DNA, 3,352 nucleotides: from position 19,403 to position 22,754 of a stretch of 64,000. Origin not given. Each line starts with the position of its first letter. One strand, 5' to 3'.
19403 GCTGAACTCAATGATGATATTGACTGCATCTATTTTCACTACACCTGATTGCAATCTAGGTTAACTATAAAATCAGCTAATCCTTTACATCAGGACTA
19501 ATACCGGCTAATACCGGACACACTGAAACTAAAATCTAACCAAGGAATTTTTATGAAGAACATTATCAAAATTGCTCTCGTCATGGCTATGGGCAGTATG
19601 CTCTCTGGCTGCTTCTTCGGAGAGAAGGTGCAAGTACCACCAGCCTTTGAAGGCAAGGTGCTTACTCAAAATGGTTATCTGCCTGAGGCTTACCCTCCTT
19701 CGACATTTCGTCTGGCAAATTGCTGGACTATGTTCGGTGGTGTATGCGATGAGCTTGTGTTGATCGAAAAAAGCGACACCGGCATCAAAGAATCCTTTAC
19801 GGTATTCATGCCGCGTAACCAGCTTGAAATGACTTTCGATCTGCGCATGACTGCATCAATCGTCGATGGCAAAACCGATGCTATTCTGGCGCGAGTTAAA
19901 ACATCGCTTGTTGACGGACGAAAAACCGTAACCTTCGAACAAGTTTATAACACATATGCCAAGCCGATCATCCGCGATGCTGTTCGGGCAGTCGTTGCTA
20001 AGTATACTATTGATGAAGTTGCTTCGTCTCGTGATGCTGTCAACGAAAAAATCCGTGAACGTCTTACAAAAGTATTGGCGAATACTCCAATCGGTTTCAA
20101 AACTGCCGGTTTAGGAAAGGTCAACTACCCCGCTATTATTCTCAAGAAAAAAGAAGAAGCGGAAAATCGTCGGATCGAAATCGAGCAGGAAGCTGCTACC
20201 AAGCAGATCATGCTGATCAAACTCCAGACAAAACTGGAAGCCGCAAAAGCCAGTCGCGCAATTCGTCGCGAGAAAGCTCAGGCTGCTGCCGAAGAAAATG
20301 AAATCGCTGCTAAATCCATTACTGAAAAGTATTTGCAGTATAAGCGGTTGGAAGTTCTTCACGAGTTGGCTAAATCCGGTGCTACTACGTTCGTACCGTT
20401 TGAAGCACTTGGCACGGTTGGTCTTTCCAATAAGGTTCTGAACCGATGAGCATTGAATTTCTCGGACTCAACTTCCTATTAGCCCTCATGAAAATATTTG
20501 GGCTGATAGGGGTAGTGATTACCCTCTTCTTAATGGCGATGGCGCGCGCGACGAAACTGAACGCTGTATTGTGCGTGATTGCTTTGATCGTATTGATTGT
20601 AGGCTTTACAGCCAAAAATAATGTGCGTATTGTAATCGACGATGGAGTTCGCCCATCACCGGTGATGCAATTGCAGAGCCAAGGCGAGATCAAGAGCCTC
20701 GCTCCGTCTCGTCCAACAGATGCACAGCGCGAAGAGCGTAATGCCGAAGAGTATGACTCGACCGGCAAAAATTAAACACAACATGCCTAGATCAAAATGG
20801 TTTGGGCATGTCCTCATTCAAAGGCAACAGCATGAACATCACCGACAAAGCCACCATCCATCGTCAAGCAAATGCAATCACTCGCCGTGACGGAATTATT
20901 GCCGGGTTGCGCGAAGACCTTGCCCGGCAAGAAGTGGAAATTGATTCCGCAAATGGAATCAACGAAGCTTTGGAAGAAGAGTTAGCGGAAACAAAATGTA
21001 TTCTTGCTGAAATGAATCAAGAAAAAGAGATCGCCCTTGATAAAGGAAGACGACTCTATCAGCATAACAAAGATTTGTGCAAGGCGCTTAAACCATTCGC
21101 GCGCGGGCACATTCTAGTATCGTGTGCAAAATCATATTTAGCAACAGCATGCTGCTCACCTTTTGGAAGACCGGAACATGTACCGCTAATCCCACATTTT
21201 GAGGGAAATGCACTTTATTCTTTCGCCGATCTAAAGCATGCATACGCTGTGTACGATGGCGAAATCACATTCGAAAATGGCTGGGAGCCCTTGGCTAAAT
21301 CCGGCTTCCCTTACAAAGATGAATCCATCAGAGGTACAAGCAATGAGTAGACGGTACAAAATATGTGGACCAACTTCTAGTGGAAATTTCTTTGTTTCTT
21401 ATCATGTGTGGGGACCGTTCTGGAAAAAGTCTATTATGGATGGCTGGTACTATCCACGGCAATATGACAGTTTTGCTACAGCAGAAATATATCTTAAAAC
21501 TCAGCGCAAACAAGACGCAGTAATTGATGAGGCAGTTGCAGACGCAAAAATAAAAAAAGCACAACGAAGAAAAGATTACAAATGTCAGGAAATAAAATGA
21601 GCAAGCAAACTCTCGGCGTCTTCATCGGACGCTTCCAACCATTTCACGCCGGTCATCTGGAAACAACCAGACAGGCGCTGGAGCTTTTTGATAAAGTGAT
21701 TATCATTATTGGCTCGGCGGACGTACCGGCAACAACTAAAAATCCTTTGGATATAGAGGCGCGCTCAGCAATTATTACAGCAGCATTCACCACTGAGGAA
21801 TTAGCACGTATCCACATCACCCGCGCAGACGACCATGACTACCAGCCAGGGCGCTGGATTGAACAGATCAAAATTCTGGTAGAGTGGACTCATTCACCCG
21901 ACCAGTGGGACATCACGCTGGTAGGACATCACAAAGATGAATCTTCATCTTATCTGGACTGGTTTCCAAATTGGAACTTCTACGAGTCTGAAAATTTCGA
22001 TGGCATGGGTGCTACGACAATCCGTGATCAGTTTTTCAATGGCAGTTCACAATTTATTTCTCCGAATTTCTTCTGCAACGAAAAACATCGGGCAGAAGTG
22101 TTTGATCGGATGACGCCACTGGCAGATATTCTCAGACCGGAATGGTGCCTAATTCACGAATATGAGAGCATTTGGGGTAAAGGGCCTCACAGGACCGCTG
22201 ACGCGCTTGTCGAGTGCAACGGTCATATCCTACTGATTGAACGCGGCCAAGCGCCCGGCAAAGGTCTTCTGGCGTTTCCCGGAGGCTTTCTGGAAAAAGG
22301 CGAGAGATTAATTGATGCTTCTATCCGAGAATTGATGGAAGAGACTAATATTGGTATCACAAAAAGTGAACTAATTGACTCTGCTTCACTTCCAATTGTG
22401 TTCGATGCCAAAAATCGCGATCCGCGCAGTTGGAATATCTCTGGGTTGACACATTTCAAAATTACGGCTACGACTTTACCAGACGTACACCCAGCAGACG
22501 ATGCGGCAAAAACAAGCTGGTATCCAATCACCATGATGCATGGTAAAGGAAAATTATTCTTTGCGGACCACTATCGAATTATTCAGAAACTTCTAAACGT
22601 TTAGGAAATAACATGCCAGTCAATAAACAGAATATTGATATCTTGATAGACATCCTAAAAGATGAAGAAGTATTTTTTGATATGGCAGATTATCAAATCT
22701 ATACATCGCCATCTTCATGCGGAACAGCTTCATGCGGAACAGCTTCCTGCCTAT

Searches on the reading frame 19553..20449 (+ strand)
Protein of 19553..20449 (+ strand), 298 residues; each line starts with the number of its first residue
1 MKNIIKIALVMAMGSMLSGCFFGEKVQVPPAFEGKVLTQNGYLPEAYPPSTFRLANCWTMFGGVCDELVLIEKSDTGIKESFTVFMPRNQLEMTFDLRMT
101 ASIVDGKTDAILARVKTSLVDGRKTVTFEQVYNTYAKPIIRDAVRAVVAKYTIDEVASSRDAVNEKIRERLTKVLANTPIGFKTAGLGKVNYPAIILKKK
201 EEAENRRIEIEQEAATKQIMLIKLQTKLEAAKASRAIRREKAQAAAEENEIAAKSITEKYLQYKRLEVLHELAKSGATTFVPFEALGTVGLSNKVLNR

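Call 21: search_protein_families(library=phrogs, proteins=[window:19553-20449:+])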
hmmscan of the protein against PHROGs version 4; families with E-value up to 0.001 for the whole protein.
window:19553-20449:+ (298 aa): 3 families
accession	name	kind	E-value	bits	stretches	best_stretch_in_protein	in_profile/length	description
phrog_200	-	other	1.9e-37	130.3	1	1-277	81-339/379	lipoprotein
phrog_37506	-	unknown function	0.00035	21.3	1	138-224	10-99/214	-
phrog_11227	-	other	0.00061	20.7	1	209-285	45-122/138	protease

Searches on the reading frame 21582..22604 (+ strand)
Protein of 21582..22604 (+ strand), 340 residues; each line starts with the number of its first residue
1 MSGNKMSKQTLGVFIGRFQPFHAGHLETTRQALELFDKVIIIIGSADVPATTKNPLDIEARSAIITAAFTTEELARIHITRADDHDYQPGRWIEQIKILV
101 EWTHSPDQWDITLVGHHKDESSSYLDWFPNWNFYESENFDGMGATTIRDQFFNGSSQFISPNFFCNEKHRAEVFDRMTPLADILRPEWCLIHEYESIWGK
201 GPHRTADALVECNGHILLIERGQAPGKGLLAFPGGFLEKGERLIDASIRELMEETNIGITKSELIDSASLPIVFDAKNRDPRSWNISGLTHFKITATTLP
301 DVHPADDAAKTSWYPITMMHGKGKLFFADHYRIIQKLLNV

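Call 17: search_protein_families(library=phrogs, proteins=[window:21582-22604:+])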
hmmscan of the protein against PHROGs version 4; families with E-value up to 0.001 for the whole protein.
window:21582-22604:+ (340 aa): 5 families
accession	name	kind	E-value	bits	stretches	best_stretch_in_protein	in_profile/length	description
phrog_395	-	other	6.9e-60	204.8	1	4-339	6-372/373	cytidyltransferase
phrog_1198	-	other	6e-17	63.2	1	202-318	37-149/253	MutT/NUDIX hydrolase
phrog_3462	-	moron, auxiliary metabolic gene and host takeover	1.4e-09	38.7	1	10-134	3-130/346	nicotinamide-nucleotide adenylyltransferase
phrog_3041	-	other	7.6e-05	22.2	1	5-71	46-115/678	cytidyltransferase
phrog_19657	-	other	0.00018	22.5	1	230-259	61-90/176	nudix hydrolase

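Call 73: search_protein_families(library=pfam, proteins=[window:21582-22604:+], max_evalue=0.001)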
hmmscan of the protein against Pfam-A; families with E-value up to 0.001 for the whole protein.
window:21582-22604:+ (340 aa): 2 families
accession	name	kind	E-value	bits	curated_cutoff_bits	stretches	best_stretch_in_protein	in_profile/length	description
PF00293.34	NUDIX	-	7.2e-14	52.4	21.1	1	203-327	3-124/134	NUDIX domain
PF01467.32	CTP_transf_like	-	2.8e-12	47.4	21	1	13-78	1-70/133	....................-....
